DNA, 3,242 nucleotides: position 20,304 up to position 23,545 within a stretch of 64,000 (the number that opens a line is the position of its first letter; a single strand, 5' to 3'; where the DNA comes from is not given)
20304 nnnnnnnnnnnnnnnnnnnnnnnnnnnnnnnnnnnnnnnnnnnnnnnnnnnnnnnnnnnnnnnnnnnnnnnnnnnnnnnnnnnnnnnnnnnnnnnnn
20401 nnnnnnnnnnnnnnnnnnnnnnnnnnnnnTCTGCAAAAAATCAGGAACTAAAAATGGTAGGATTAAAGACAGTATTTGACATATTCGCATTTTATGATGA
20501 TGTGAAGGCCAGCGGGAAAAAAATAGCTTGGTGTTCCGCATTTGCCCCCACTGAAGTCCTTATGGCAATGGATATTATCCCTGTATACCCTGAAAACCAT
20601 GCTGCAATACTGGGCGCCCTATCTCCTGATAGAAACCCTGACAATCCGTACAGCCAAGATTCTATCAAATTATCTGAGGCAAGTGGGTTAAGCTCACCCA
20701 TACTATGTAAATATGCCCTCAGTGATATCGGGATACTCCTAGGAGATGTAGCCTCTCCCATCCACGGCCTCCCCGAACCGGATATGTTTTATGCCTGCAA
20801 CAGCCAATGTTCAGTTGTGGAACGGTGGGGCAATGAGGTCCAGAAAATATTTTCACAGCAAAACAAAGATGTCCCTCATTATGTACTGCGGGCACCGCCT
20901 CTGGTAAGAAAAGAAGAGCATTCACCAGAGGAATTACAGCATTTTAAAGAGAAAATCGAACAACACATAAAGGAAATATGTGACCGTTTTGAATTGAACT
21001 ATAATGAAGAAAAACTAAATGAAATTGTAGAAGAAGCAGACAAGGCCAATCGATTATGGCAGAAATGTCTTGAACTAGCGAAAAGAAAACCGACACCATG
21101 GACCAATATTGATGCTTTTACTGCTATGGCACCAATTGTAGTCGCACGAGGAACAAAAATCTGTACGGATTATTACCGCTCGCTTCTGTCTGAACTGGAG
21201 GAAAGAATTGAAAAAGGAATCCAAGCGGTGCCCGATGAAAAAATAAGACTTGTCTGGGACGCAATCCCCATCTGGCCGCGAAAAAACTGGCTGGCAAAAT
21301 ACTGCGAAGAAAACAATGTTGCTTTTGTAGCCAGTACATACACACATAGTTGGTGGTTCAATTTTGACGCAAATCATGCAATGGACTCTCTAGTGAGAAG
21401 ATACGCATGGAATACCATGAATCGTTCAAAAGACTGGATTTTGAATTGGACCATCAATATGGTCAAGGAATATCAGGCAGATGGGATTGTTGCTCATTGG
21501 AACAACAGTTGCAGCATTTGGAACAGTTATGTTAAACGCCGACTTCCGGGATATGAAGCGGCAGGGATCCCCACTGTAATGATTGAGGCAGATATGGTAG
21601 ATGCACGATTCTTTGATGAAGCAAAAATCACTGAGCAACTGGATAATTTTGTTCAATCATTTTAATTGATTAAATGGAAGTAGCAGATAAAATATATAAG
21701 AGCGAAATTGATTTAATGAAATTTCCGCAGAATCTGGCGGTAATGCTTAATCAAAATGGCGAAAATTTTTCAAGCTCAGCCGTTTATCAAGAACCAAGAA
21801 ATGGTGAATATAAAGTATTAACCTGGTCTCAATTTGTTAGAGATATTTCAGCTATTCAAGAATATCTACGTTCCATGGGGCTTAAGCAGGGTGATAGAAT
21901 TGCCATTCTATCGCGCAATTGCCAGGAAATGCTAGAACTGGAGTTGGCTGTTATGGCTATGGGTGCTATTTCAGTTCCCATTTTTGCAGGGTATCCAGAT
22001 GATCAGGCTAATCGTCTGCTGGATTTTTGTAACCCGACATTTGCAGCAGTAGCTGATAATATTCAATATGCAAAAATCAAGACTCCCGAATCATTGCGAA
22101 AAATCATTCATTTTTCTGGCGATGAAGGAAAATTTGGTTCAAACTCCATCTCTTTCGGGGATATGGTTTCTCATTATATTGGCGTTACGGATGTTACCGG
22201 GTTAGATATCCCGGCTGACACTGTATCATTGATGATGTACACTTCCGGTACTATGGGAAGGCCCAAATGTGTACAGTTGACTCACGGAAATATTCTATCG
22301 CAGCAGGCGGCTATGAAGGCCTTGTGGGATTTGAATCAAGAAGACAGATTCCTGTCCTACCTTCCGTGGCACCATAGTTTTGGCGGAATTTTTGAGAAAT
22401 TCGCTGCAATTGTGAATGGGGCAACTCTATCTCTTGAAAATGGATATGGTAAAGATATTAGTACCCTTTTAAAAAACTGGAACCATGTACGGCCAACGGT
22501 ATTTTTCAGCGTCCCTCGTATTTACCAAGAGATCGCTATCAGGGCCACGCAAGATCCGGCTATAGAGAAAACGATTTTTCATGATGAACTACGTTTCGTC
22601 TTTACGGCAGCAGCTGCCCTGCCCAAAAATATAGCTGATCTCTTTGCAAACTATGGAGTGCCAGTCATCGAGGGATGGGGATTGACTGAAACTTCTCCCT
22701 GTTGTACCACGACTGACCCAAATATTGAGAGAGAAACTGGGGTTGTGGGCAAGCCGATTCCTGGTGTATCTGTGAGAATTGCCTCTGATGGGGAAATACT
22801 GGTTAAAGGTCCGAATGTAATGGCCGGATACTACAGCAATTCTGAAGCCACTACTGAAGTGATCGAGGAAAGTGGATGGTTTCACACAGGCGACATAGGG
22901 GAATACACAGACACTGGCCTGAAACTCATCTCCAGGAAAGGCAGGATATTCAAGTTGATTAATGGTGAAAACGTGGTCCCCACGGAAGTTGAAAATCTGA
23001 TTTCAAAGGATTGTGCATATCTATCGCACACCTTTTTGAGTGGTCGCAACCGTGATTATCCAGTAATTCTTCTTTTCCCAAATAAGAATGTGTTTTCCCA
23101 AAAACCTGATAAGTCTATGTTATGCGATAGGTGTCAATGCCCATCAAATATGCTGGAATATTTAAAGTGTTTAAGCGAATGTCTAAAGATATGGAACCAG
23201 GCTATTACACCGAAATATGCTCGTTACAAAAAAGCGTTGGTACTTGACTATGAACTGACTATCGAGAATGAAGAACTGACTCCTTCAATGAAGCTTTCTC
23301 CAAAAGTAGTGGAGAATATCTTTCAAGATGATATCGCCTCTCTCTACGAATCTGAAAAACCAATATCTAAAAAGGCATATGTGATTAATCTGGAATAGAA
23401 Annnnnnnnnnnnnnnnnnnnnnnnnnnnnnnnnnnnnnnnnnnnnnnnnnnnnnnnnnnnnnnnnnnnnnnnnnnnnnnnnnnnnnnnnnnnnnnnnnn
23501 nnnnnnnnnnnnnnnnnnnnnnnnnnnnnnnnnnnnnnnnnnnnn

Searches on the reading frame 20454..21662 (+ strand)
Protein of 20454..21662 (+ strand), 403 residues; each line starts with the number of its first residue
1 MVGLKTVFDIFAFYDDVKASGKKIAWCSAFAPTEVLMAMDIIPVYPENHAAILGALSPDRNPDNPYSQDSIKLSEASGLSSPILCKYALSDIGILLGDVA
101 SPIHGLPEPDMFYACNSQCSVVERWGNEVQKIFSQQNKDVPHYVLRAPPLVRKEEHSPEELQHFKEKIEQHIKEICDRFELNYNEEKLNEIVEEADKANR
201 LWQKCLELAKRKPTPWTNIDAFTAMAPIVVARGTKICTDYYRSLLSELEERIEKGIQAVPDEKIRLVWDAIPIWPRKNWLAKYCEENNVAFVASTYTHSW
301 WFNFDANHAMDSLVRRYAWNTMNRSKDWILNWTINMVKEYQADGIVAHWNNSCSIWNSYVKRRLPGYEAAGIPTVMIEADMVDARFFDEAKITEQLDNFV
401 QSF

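Call 5: search_protein_families(library=pfam, proteins=[window:20454-21662:+], max_evalue=0.001)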
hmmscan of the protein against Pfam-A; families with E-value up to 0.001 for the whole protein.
window:20454-21662:+ (403 aa): 2 families
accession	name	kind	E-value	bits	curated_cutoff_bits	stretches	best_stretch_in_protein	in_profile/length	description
PF06050.19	HGD-D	-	5.7e-54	184.4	28.4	1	29-401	2-340/342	2-hydroxyglutaryl-CoA dehydratase, D-component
PF14703.12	PHM7_cyt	-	0.00069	20.3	27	0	157-262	15-120/174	Cytosolic domain of 10TM putative phosphate transporter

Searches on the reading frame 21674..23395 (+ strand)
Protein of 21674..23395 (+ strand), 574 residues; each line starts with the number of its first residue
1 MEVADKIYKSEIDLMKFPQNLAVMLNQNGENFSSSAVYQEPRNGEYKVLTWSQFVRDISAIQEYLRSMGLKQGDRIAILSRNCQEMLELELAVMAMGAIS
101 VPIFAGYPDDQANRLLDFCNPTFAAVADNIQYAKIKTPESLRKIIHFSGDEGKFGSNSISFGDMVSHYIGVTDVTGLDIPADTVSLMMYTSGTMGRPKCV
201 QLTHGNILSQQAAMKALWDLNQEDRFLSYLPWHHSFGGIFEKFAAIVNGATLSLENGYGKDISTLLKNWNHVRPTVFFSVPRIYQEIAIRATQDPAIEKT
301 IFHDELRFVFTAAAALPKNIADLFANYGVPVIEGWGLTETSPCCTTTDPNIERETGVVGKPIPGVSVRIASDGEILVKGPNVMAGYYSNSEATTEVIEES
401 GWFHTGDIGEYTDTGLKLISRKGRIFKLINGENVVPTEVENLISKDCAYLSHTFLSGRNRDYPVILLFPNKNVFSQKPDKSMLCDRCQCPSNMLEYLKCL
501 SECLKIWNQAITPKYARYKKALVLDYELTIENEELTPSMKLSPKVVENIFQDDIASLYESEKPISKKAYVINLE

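Call 5: search_protein_families(library=pfam, proteins=[window:21674-23395:+], max_evalue=0.001)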
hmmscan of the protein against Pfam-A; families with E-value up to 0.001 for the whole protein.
window:21674-23395:+ (574 aa): 2 families
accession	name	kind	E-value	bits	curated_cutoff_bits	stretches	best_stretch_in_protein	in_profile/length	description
PF00501.34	AMP-binding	-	1.2e-66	225.5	29.9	1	39-387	16-384/384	AMP-binding enzyme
PF23562.2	AMP-binding_C_3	-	6.5e-08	33.4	20.8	1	427-561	5-123/124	AMP-binding enzyme C-terminal domain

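Call 10: search_protein_families(library=ncbifam, proteins=[window:21674-23395:+], max_evalue=0.01)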
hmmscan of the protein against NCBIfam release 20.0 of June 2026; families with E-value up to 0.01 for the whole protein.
window:21674-23395:+ (574 aa): 103 families (the best 25 are shown)
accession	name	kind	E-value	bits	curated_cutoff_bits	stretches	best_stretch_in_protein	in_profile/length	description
NF009232.0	PRK12582.1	subfamily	6.7e-65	219.5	777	1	7-561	37-616/624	acyl-CoA synthetase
NF004837.0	PRK06187.1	subfamily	8.6e-65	219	476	1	17-445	6-444/531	long-chain-fatty-acid--CoA ligase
NF038343.1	ligase_FadD11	exception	1.8e-64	218.2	950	2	300-561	323-584/585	fatty acid--CoA ligase FadD11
NF005801.1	PRK07656.1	equivalog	5.8e-56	190.1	657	1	45-444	23-424/500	FadD3 family acyl-CoA ligase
NF004114.0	PRK05605.1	equivalog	3.7e-52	177.4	766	2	173-445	212-491/575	long-chain-fatty-acid--CoA ligase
NF005702.0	PRK07514.1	subfamily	6.4e-50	169.9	558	1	44-444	25-421/506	malonyl-CoA synthase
TIGR01923.1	menE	equivalog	3.4e-48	164.6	330.15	1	50-445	1-370/442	o-succinylbenzoate--CoA ligase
NF005307.0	PRK06839.1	equivalog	3.5e-44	151.3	748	1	46-447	25-417/496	o-succinylbenzoate--CoA ligase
NF004511.1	PRK05852.1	equivalog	1e-42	146.4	650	1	48-444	26-425/505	FadD7 family fatty acid--CoA ligase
NF002966.0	PRK03640.1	equivalog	1.7e-42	145.7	556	2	179-445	138-404/483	o-succinylbenzoate--CoA ligase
NF009233.0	PRK12583.1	subfamily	4.4e-42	144.2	832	2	181-443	200-470/558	fatty acid CoA ligase family protein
NF006386.0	PRK08633.1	equivalog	5.1e-42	143.7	1221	1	180-445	780-1063/1147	acyl-[ACP]--phospholipid O-acyltransferase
NF006572.0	PRK09088.1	equivalog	5.7e-42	144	696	1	50-444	30-409/491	acyl-CoA synthetase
NF005857.1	PRK07786.1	exception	1.4e-41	142.6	733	1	47-448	33-438/513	fatty-acid--CoA ligase FadD5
NF052269.1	Staph_lig_FadD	equivalog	1.8e-41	142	650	1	50-445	29-415/499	long-chain-fatty-acid--CoA ligase FadD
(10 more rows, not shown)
